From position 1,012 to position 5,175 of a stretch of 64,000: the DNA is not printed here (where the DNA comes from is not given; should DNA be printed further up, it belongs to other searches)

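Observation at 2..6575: Coupled GT2(DUF2062) gene and single-polypeptide MMPL-exporter/PlsC-acyltransferase/SAM-methyltransferase fusion, followed by a CrtI-like oxidoreductase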

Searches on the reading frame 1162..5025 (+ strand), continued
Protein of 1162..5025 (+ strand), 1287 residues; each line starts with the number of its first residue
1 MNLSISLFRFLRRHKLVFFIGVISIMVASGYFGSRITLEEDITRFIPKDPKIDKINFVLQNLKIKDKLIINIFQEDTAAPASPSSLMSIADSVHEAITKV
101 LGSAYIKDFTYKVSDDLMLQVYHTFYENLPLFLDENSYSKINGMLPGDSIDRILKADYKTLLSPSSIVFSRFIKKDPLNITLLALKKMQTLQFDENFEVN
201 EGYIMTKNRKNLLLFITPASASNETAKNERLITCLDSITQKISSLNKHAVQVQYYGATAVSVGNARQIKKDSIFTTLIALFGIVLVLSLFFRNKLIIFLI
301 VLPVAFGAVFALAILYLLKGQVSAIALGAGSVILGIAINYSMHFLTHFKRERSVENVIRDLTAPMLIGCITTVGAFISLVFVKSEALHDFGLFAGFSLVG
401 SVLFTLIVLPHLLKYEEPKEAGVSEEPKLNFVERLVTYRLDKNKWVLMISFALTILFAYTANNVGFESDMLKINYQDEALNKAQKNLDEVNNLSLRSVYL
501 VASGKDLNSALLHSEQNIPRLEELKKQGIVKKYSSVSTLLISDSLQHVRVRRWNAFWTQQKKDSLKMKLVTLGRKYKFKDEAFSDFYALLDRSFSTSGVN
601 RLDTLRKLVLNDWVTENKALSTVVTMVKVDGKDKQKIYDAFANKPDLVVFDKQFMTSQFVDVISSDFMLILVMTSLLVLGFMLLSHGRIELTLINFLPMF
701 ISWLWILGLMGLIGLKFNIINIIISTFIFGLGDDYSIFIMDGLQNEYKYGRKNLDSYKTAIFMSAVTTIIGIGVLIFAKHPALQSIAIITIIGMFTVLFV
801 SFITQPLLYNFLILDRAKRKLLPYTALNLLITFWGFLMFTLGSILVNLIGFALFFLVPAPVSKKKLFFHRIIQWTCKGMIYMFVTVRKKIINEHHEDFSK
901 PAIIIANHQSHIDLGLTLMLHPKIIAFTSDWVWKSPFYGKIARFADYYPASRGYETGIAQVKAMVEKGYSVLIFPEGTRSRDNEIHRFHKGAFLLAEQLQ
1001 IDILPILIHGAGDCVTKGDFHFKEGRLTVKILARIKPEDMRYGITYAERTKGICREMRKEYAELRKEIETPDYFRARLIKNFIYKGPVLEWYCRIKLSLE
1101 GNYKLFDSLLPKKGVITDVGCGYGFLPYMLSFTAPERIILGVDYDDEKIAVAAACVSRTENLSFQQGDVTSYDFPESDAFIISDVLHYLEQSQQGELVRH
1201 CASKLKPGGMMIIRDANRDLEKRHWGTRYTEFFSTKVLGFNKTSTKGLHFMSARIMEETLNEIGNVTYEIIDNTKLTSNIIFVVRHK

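Call 9: find_homologous_proteins(query=window:1162-5025:+, max_evalue=0.00001)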
Query window:1162-5025:+ (1287 aa): 1142 proteins with E <= 0.00001 among 8000 candidates; the best 120 are listed.
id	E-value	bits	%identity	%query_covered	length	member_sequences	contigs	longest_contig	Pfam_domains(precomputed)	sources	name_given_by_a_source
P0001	0.0e+0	2874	100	100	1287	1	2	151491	PF13847.13,PF13489.13,PF03176.22,PF05175.21,PF13649.13,PF00891.25,PF01553.27,PF08241.19,PF08242.19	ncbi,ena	-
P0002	0.0e+0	2451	84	100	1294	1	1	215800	PF13847.13,PF03176.22,PF13649.13,PF00891.25,PF01553.27,PF08241.19,PF08242.19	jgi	jgi:1-acyl-sn-glycerol-3-phosphate acyltransferase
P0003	0.0e+0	2415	82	100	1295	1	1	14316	PF13847.13,PF13489.13,PF03176.22,PF05175.21,PF13649.13,PF00891.25,PF01553.27,PF08241.19,PF08242.19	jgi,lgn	-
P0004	0.0e+0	2277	77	100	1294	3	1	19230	PF13847.13,PF13489.13,PF03176.22,PF05175.21,PF13649.13,PF00891.25,PF01553.27,PF08241.19,PF08242.19,PF05401.17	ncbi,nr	ncbi:MAG TPA: 1-acyl-sn-glycerol-3-phosphate acyltransferase [Bacteroidia bacterium]|nr:1-acyl-sn-gl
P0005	0.0e+0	2201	75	100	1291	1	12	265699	PF13847.13,PF13489.13,PF03176.22,PF13649.13,PF01553.27,PF08241.19,PF08242.19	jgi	jgi:1-acyl-sn-glycerol-3-phosphate acyltransferase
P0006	0.0e+0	1835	63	100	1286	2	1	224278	PF13847.13,PF13489.13,PF03176.22,PF05175.21,PF13649.13,PF01553.27,PF08241.19,PF08242.19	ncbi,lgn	ncbi:MAG: 1-acyl-sn-glycerol-3-phosphate acyltransferase [Bacteroidota bacterium]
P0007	0.0e+0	1835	63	100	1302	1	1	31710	PF13847.13,PF13489.13,PF03176.22,PF03848.21,PF05175.21,PF13649.13,PF01553.27,PF08241.19,PF08242.19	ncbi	-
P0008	0.0e+0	1821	62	100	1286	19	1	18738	PF13847.13,PF13489.13,PF03176.22,PF05175.21,PF13649.13,PF01553.27,PF08241.19,PF08242.19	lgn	-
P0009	0.0e+0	1818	63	100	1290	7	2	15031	PF13847.13,PF13489.13,PF03176.22,PF05175.21,PF13649.13,PF01553.27,PF08241.19,PF08242.19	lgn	-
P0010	0.0e+0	1813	62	100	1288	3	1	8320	PF13847.13,PF13489.13,PF03176.22,PF05175.21,PF13649.13,PF01553.27,PF08241.19,PF08242.19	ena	-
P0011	0.0e+0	1810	62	100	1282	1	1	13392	PF13847.13,PF13489.13,PF06325.20,PF03176.22,PF05175.21,PF13649.13,PF01553.27,PF08241.19,PF08242.19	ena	-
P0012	0.0e+0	1810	62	100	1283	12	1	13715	PF13847.13,PF13489.13,PF03176.22,PF05175.21,PF13649.13,PF01553.27,PF08241.19,PF08242.19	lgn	-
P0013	0.0e+0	1808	62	100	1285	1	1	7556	PF13847.13,PF13489.13,PF03176.22,PF05175.21,PF13649.13,PF01553.27,PF08241.19,PF08242.19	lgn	-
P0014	0.0e+0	1806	62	100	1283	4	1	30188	PF13847.13,PF13489.13,PF03176.22,PF05175.21,PF13649.13,PF01553.27,PF08241.19,PF08242.19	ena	-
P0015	0.0e+0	1802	61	100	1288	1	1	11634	PF13847.13,PF13489.13,PF03176.22,PF05175.21,PF13649.13,PF01553.27,PF08241.19,PF08242.19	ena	-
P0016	0.0e+0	1801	62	100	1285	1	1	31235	PF13847.13,PF13489.13,PF06325.20,PF03176.22,PF05175.21,PF13649.13,PF01553.27,PF08241.19,PF08242.19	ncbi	-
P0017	0.0e+0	1799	62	100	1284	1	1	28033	PF13847.13,PF13489.13,PF06325.20,PF03176.22,PF05175.21,PF13649.13,PF01553.27,PF08241.19,PF08242.19,PF05401.17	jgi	jgi:1-acyl-sn-glycerol-3-phosphate acyltransferase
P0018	0.0e+0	1798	62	100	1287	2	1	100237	PF13847.13,PF13489.13,PF03176.22,PF05175.21,PF13649.13,PF01553.27,PF08241.19,PF08242.19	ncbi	ncbi:MAG: 1-acyl-sn-glycerol-3-phosphate acyltransferase [Bacteroidia bacterium]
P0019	0.0e+0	1796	62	100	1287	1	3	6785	PF13847.13,PF13489.13,PF03176.22,PF05175.21,PF13649.13,PF01553.27,PF08241.19,PF08242.19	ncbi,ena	-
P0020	0.0e+0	1793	62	100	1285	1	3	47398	PF13847.13,PF13489.13,PF03176.22,PF05175.21,PF13649.13,PF01553.27,PF08241.19,PF08242.19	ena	-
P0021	0.0e+0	1785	61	100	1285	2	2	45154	PF13847.13,PF03176.22,PF05175.21,PF13649.13,PF01553.27,PF08241.19,PF08242.19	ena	-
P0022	0.0e+0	1782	61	100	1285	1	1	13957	PF13847.13,PF13489.13,PF03176.22,PF05175.21,PF13649.13,PF01553.27,PF08241.19,PF08242.19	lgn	-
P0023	0.0e+0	1778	61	100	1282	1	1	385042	PF13847.13,PF13489.13,PF06325.20,PF03176.22,PF05175.21,PF13649.13,PF01553.27,PF08241.19,PF08242.19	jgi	jgi:1-acyl-sn-glycerol-3-phosphate acyltransferase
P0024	0.0e+0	1776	62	100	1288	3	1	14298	PF13847.13,PF13489.13,PF03176.22,PF05175.21,PF13649.13,PF01553.27,PF08241.19,PF08242.19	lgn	-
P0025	0.0e+0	1774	61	100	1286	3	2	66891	PF13847.13,PF13489.13,PF03176.22,PF05175.21,PF13649.13,PF01553.27,PF08241.19,PF08242.19,PF05401.17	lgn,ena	-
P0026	0.0e+0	1770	61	100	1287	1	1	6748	PF13847.13,PF13489.13,PF03176.22,PF05175.21,PF13649.13,PF01553.27,PF08241.19,PF08242.19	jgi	jgi:1-acyl-sn-glycerol-3-phosphate acyltransferase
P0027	0.0e+0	1770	61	100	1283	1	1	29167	PF13847.13,PF13489.13,PF06325.20,PF03176.22,PF05175.21,PF13649.13,PF01553.27,PF08241.19,PF08242.19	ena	-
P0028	0.0e+0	1769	61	100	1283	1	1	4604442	PF13847.13,PF13489.13,PF06325.20,PF03176.22,PF05175.21,PF13649.13,PF01553.27,PF08241.19,PF08242.19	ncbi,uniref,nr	ncbi:1-acyl-sn-glycerol-3-phosphate acyltransferase [Aurantibacillus circumpalustris]|uniref:1-acyl-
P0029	0.0e+0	1768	60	100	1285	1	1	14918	PF13847.13,PF13489.13,PF03176.22,PF05175.21,PF13649.13,PF00891.25,PF01553.27,PF08241.19,PF08242.19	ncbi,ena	-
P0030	0.0e+0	1768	61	100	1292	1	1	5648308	PF13847.13,PF13489.13,PF06325.20,PF03176.22,PF05175.21,PF13649.13,PF01553.27,PF08241.19,PF08242.19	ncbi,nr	ncbi:glycerol acyltransferase [Sphingobacteriaceae bacterium]|nr:glycerol acyltransferase [Sphingoba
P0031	0.0e+0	1766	60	100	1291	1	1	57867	PF13847.13,PF13489.13,PF06325.20,PF03176.22,PF03848.21,PF05175.21,PF13649.13,PF01553.27,PF08241.19,PF08242.19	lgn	-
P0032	0.0e+0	1762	60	100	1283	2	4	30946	PF13847.13,PF13489.13,PF06325.20,PF03176.22,PF05175.21,PF13649.13,PF01553.27,PF08241.19,PF08242.19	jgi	jgi:uncharacterized protein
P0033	0.0e+0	1761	61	100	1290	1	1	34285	PF13847.13,PF13489.13,PF03176.22,PF05175.21,PF13649.13,PF01553.27,PF08241.19,PF08242.19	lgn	-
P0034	0.0e+0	1758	60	100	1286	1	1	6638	PF13847.13,PF13489.13,PF03176.22,PF05175.21,PF13649.13,PF00891.25,PF01553.27,PF08241.19,PF08242.19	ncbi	ncbi:MAG: 1-acyl-sn-glycerol-3-phosphate acyltransferase [Bacteroidia bacterium]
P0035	0.0e+0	1758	61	100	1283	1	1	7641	PF13847.13,PF13489.13,PF06325.20,PF03176.22,PF05175.21,PF13649.13,PF01553.27,PF08241.19,PF08242.19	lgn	-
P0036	0.0e+0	1753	60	100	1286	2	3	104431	PF13847.13,PF13489.13,PF06325.20,PF03176.22,PF05175.21,PF13649.13,PF01553.27,PF08241.19,PF08242.19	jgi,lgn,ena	-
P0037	0.0e+0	1751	60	100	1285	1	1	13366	PF13847.13,PF13489.13,PF03176.22,PF05175.21,PF13649.13,PF01553.27,PF08241.19,PF08242.19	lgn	-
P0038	0.0e+0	1751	60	100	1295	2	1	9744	PF13847.13,PF18949.6,PF13489.13,PF06325.20,PF03176.22,PF05175.21,PF13649.13,PF01553.27,PF08241.19,PF08242.19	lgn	-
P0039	0.0e+0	1750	60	100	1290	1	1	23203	PF13847.13,PF13489.13,PF03176.22,PF05175.21,PF13649.13,PF01553.27,PF08241.19,PF08242.19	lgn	-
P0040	0.0e+0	1750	60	100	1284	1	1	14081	PF13847.13,PF13489.13,PF03176.22,PF05175.21,PF13649.13,PF01553.27,PF08241.19,PF08242.19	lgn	-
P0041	0.0e+0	1734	59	100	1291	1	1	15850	PF13847.13,PF13489.13,PF03176.22,PF05175.21,PF13649.13,PF01553.27,PF08241.19,PF08242.19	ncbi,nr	ncbi:MAG: 1-acyl-sn-glycerol-3-phosphate acyltransferase [Bacteroidia bacterium]|nr:1-acyl-sn-glycer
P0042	0.0e+0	1732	59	100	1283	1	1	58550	PF13847.13,PF13489.13,PF06325.20,PF03176.22,PF03848.21,PF05175.21,PF13649.13,PF01553.27,PF08241.19,PF08242.19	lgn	-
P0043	0.0e+0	1730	59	100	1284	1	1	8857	PF13847.13,PF13489.13,PF03176.22,PF05175.21,PF13649.13,PF01553.27,PF08241.19,PF08242.19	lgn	-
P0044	0.0e+0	1726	60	100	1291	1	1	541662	PF13847.13,PF13489.13,PF03176.22,PF05175.21,PF13649.13,PF01553.27,PF08241.19,PF08242.19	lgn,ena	-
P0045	0.0e+0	1720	59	100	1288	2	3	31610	PF13847.13,PF13489.13,PF03176.22,PF05175.21,PF13649.13,PF01553.27,PF08241.19,PF08242.19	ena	-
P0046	0.0e+0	1719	59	100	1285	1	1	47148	PF13847.13,PF13489.13,PF06325.20,PF03176.22,PF05175.21,PF13649.13,PF01553.27,PF08241.19,PF08242.19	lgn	-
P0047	0.0e+0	1711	59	100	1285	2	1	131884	PF13847.13,PF13489.13,PF06325.20,PF03176.22,PF05175.21,PF13649.13,PF01553.27,PF08241.19,PF08242.19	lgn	-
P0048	0.0e+0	1710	59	100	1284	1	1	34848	PF13847.13,PF13489.13,PF03176.22,PF05175.21,PF13649.13,PF01553.27,PF08241.19,PF08242.19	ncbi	-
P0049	0.0e+0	1701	59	100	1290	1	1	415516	PF13847.13,PF13489.13,PF03176.22,PF05175.21,PF13649.13,PF01739.25,PF01553.27,PF08241.19,PF08242.19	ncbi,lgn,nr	ncbi:MAG: 1-acyl-sn-glycerol-3-phosphate acyltransferase [bacterium]|nr:1-acyl-sn-glycerol-3-phospha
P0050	0.0e+0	1700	59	100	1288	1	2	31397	PF13847.13,PF13489.13,PF03176.22,PF05175.21,PF13649.13,PF01553.27,PF08241.19,PF08242.19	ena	-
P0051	0.0e+0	1699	58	100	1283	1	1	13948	PF13847.13,PF13489.13,PF03176.22,PF05175.21,PF13649.13,PF01553.27,PF08241.19,PF08242.19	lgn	-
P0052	0.0e+0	1687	57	100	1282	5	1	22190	PF13847.13,PF13489.13,PF06325.20,PF03176.22,PF05175.21,PF13649.13,PF01553.27,PF08241.19,PF08242.19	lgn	-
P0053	0.0e+0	1665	57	99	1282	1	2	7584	PF13847.13,PF13489.13,PF03176.22,PF05175.21,PF13649.13,PF00891.25,PF01553.27,PF08241.19,PF08242.19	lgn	-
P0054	0.0e+0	1654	56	100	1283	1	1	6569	PF13847.13,PF13489.13,PF03176.22,PF03848.21,PF05175.21,PF13649.13,PF01553.27,PF08241.19,PF08242.19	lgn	-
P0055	0.0e+0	1649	57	100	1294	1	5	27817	PF13847.13,PF13489.13,PF03176.22,PF05175.21,PF13649.13,PF00891.25,PF01553.27,PF08241.19,PF08242.19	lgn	-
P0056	0.0e+0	1644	56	100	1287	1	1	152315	PF13847.13,PF13489.13,PF03176.22,PF05175.21,PF13649.13,PF00891.25,PF01553.27,PF08241.19,PF08242.19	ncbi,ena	-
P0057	0.0e+0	1644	56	100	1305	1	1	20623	PF13847.13,PF13489.13,PF03176.22,PF05175.21,PF13649.13,PF00891.25,PF01553.27,PF08241.19,PF08242.19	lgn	-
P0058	0.0e+0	1639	56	100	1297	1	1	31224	PF13847.13,PF13489.13,PF03176.22,PF05175.21,PF13649.13,PF00891.25,PF01553.27,PF08241.19,PF08242.19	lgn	-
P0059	0.0e+0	1638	56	100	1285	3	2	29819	PF13847.13,PF13489.13,PF03176.22,PF05175.21,PF13649.13,PF00891.25,PF01553.27,PF08241.19,PF08242.19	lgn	-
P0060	0.0e+0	1637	56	100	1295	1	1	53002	PF13847.13,PF13489.13,PF03176.22,PF05175.21,PF13649.13,PF01553.27,PF08241.19,PF08242.19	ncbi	-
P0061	0.0e+0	1635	57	100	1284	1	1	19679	PF13847.13,PF03176.22,PF05175.21,PF13649.13,PF01553.27,PF08241.19,PF08242.19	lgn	-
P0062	0.0e+0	1635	56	100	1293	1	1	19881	PF13847.13,PF13489.13,PF03176.22,PF05175.21,PF13649.13,PF01553.27,PF08241.19,PF08242.19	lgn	-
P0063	0.0e+0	1634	56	100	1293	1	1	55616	PF13847.13,PF03176.22,PF05175.21,PF13649.13,PF00891.25,PF01553.27,PF08241.19,PF08242.19,PF05401.17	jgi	jgi:1-acyl-sn-glycerol-3-phosphate acyltransferase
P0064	0.0e+0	1633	56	100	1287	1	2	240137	PF13847.13,PF13489.13,PF03176.22,PF05175.21,PF13649.13,PF00891.25,PF01553.27,PF08241.19,PF08242.19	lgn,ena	-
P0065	0.0e+0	1631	56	100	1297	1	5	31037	PF13847.13,PF13489.13,PF03176.22,PF05175.21,PF13649.13,PF00891.25,PF01553.27,PF08241.19,PF08242.19,PF05401.17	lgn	-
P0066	0.0e+0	1630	56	100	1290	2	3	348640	PF13847.13,PF13489.13,PF03176.22,PF05175.21,PF13649.13,PF00891.25,PF01553.27,PF08241.19,PF08242.19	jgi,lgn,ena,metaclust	metaclust:\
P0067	0.0e+0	1629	56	100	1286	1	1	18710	PF13847.13,PF13489.13,PF03176.22,PF05175.21,PF13649.13,PF01553.27,PF08241.19,PF08242.19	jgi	jgi:1-acyl-sn-glycerol-3-phosphate acyltransferase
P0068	0.0e+0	1628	56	100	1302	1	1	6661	PF13847.13,PF13489.13,PF03176.22,PF05175.21,PF13649.13,PF00891.25,PF01553.27,PF08241.19,PF08242.19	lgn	-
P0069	0.0e+0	1625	56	100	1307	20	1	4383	PF13847.13,PF03176.22,PF05175.21,PF13649.13,PF00891.25,PF01553.27,PF08241.19,PF08242.19,PF05401.17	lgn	-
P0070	0.0e+0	1624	55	100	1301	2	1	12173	PF13847.13,PF03176.22,PF05175.21,PF13649.13,PF00891.25,PF01553.27,PF08241.19,PF08242.19,PF05401.17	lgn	-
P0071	0.0e+0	1623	55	100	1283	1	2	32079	PF13847.13,PF13489.13,PF03176.22,PF05175.21,PF13649.13,PF01553.27,PF08241.19,PF08242.19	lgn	-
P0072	0.0e+0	1623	57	100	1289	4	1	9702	PF13847.13,PF13489.13,PF03176.22,PF05175.21,PF13649.13,PF01553.27,PF08241.19,PF08242.19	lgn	-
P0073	0.0e+0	1621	56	100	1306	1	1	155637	PF13847.13,PF03176.22,PF05175.21,PF13649.13,PF01553.27,PF08241.19,PF08242.19,PF05401.17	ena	-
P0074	0.0e+0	1621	57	99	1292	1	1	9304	PF13847.13,PF13489.13,PF03176.22,PF03848.21,PF05175.21,PF13649.13,PF00891.25,PF01553.27,PF08241.19,PF08242.19,PF05401.17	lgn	-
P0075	0.0e+0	1621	56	100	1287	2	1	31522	PF13847.13,PF13489.13,PF03176.22,PF05175.21,PF13649.13,PF01553.27,PF08241.19,PF08242.19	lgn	-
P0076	0.0e+0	1616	55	99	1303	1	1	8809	PF13847.13,PF13489.13,PF03176.22,PF05175.21,PF13649.13,PF00891.25,PF01553.27,PF08241.19,PF08242.19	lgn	-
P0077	0.0e+0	1615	55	100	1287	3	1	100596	PF13847.13,PF13489.13,PF03176.22,PF03848.21,PF05175.21,PF13649.13,PF00891.25,PF01553.27,PF08241.19,PF08242.19,PF05401.17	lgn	-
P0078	0.0e+0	1611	56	100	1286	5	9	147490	PF13847.13,PF13489.13,PF03176.22,PF05175.21,PF13649.13,PF01553.27,PF08241.19,PF08242.19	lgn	-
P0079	0.0e+0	1610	56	99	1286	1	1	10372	PF13847.13,PF13489.13,PF03176.22,PF05175.21,PF13649.13,PF00891.25,PF01553.27,PF08241.19,PF08242.19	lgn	-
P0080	0.0e+0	1609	56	100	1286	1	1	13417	PF13847.13,PF13489.13,PF03176.22,PF05175.21,PF13649.13,PF00891.25,PF01553.27,PF08241.19,PF08242.19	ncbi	-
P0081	0.0e+0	1607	56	100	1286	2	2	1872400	PF13847.13,PF13489.13,PF03176.22,PF05175.21,PF13649.13,PF00891.25,PF01553.27,PF08241.19,PF08242.19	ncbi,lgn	ncbi:MAG: 1-acyl-sn-glycerol-3-phosphate acyltransferase [Bacteroidia bacterium]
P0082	0.0e+0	1607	56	100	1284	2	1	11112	PF13847.13,PF13489.13,PF03176.22,PF05175.21,PF13649.13,PF00891.25,PF01553.27,PF08241.19,PF08242.19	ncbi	-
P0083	0.0e+0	1607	55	99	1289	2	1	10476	PF13847.13,PF03176.22,PF05175.21,PF13649.13,PF00891.25,PF01553.27,PF08241.19,PF08242.19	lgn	-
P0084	0.0e+0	1607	55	100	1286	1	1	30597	PF13847.13,PF13489.13,PF03176.22,PF05175.21,PF13649.13,PF00891.25,PF01553.27,PF08241.19,PF08242.19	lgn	-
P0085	0.0e+0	1607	57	99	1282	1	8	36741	PF13847.13,PF13489.13,PF03176.22,PF05175.21,PF13649.13,PF00891.25,PF01739.25,PF01553.27,PF08241.19,PF08242.19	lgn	-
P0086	0.0e+0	1606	56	100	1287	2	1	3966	PF13847.13,PF13489.13,PF03176.22,PF05175.21,PF13649.13,PF01553.27,PF08241.19,PF08242.19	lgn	-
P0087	0.0e+0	1606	56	100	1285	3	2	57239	PF13847.13,PF13489.13,PF03176.22,PF05175.21,PF13649.13,PF00891.25,PF01553.27,PF08241.19,PF08242.19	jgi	jgi:1-acyl-sn-glycerol-3-phosphate acyltransferase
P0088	0.0e+0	1605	56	100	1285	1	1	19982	PF13847.13,PF13489.13,PF03176.22,PF05175.21,PF13649.13,PF00891.25,PF01553.27,PF08241.19,PF08242.19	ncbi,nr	ncbi:MAG: 1-acyl-sn-glycerol-3-phosphate acyltransferase [Bacteroidetes bacterium]|nr:1-acyl-sn-glyc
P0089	0.0e+0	1605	56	100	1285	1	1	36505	PF13847.13,PF13489.13,PF03176.22,PF05175.21,PF13649.13,PF00891.25,PF01553.27,PF08241.19,PF08242.19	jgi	jgi:uncharacterized protein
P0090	0.0e+0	1604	57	100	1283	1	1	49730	PF13847.13,PF13489.13,PF03176.22,PF05175.21,PF13649.13,PF00891.25,PF01553.27,PF08241.19,PF08242.19,PF05401.17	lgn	-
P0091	0.0e+0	1604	55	100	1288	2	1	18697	PF13847.13,PF13489.13,PF03176.22,PF05175.21,PF13649.13,PF00891.25,PF01553.27,PF08241.19,PF08242.19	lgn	-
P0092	0.0e+0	1602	55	100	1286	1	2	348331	PF13847.13,PF13489.13,PF03176.22,PF05175.21,PF13649.13,PF00891.25,PF01553.27,PF08241.19,PF08242.19,PF05401.17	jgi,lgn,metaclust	metaclust:\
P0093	0.0e+0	1601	56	100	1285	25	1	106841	PF13847.13,PF13489.13,PF03176.22,PF05175.21,PF13649.13,PF00891.25,PF01553.27,PF08241.19,PF08242.19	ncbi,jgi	jgi:1-acyl-sn-glycerol-3-phosphate acyltransferase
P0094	0.0e+0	1601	55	100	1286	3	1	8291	PF13847.13,PF13489.13,PF03176.22,PF05175.21,PF13649.13,PF00891.25,PF01553.27,PF08241.19,PF08242.19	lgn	-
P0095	0.0e+0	1600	56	99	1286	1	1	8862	PF13847.13,PF13489.13,PF03176.22,PF05175.21,PF13649.13,PF00891.25,PF01553.27,PF08241.19,PF08242.19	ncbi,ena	-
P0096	0.0e+0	1600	56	100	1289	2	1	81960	PF13847.13,PF13489.13,PF03176.22,PF05175.21,PF13649.13,PF00891.25,PF01553.27,PF08241.19,PF08242.19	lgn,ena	-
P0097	0.0e+0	1598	56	100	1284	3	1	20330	PF13847.13,PF03176.22,PF03848.21,PF05175.21,PF13649.13,PF00891.25,PF01553.27,PF08241.19,PF08242.19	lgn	-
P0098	0.0e+0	1597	56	100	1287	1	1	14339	PF13847.13,PF13489.13,PF03176.22,PF05175.21,PF13649.13,PF01553.27,PF08241.19,PF08242.19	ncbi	-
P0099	0.0e+0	1597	55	99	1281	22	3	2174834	PF13847.13,PF13489.13,PF03176.22,PF05175.21,PF13649.13,PF01739.25,PF01553.27,PF08241.19,PF08242.19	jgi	-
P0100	0.0e+0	1597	55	100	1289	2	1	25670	PF13847.13,PF03176.22,PF05175.21,PF13649.13,PF00891.25,PF01553.27,PF08241.19,PF08242.19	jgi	jgi:1-acyl-sn-glycerol-3-phosphate acyltransferase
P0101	0.0e+0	1595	55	100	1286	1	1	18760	PF13847.13,PF03176.22,PF05175.21,PF13649.13,PF01553.27,PF08241.19,PF08242.19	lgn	-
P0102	0.0e+0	1590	55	100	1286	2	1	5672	PF13847.13,PF13489.13,PF03176.22,PF05175.21,PF13649.13,PF00891.25,PF01553.27,PF08241.19,PF08242.19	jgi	-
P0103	0.0e+0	1589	55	100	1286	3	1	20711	PF13847.13,PF13489.13,PF03176.22,PF05175.21,PF13649.13,PF00891.25,PF01553.27,PF08241.19,PF08242.19,PF05401.17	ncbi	ncbi:MAG: 1-acyl-sn-glycerol-3-phosphate acyltransferase [Bacteroidota bacterium]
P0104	0.0e+0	1589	55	100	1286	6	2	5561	PF13847.13,PF13489.13,PF03176.22,PF05175.21,PF13649.13,PF00891.25,PF01553.27,PF08241.19,PF08242.19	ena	-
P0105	0.0e+0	1586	55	100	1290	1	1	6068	PF13847.13,PF03176.22,PF05175.21,PF13649.13,PF00891.25,PF01553.27,PF08241.19,PF08242.19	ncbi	-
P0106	0.0e+0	1586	55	100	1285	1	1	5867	PF13847.13,PF13489.13,PF03176.22,PF05175.21,PF13649.13,PF00891.25,PF01553.27,PF08241.19,PF08242.19,PF05401.17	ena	-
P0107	0.0e+0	1586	55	100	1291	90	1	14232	PF13847.13,PF03176.22,PF05175.21,PF13649.13,PF01553.27,PF08241.19,PF08242.19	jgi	-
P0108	0.0e+0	1585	55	100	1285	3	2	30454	PF13847.13,PF13489.13,PF03176.22,PF05175.21,PF13649.13,PF00891.25,PF01553.27,PF08241.19,PF08242.19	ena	-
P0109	0.0e+0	1584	56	99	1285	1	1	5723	PF13847.13,PF13489.13,PF03176.22,PF05175.21,PF13649.13,PF00891.25,PF01553.27,PF08241.19,PF08242.19,PF05401.17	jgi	jgi:1-acyl-sn-glycerol-3-phosphate acyltransferase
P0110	0.0e+0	1584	55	100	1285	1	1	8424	PF03176.22,PF13649.13,PF00891.25,PF01553.27,PF08241.19,PF08242.19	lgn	-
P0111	0.0e+0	1583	55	100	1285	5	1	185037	PF13847.13,PF13489.13,PF03176.22,PF05175.21,PF13649.13,PF00891.25,PF01553.27,PF08241.19,PF08242.19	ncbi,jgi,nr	ncbi:MAG: family transporter [Bacteroidota bacterium]|jgi:1-acyl-sn-glycerol-3-phosphate acyltransfe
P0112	0.0e+0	1583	56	100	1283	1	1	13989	PF13847.13,PF13489.13,PF03176.22,PF05175.21,PF13649.13,PF01739.25,PF01553.27,PF08241.19,PF08242.19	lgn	-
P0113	0.0e+0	1583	55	100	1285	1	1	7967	PF13847.13,PF13489.13,PF03176.22,PF05175.21,PF13649.13,PF00891.25,PF01739.25,PF01553.27,PF08241.19,PF08242.19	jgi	jgi:1-acyl-sn-glycerol-3-phosphate acyltransferase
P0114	0.0e+0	1583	55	100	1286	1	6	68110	PF13847.13,PF03176.22,PF05175.21,PF13649.13,PF01553.27,PF08241.19,PF08242.19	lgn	-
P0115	0.0e+0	1582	55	100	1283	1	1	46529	PF13847.13,PF13489.13,PF03176.22,PF05175.21,PF13649.13,PF00891.25,PF01739.25,PF01553.27,PF08241.19,PF08242.19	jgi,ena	-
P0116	0.0e+0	1582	55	100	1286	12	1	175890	PF13847.13,PF13489.13,PF03176.22,PF05175.21,PF13649.13,PF01553.27,PF08241.19,PF08242.19,PF05401.17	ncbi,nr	ncbi:MAG: glycerol acyltransferase [Sphingobacteriaceae bacterium]|nr:glycerol acyltransferase [Sphi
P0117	0.0e+0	1581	56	100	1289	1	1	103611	PF13847.13,PF13489.13,PF03176.22,PF05175.21,PF13649.13,PF00891.25,PF01553.27,PF08241.19,PF08242.19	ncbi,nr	ncbi:MAG: 1-acyl-sn-glycerol-3-phosphate acyltransferase [Bacteroidetes bacterium]|nr:1-acyl-sn-glyc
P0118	0.0e+0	1581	55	100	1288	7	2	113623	PF13847.13,PF13489.13,PF03176.22,PF05175.21,PF13649.13,PF00891.25,PF01553.27,PF08241.19,PF08242.19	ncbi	-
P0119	0.0e+0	1580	55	100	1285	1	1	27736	PF13847.13,PF13489.13,PF03176.22,PF05175.21,PF13649.13,PF00891.25,PF01553.27,PF08241.19,PF08242.19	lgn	-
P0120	0.0e+0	1578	56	100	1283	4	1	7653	PF13847.13,PF13489.13,PF03176.22,PF05175.21,PF13649.13,PF01739.25,PF01553.27,PF08241.19,PF08242.19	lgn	-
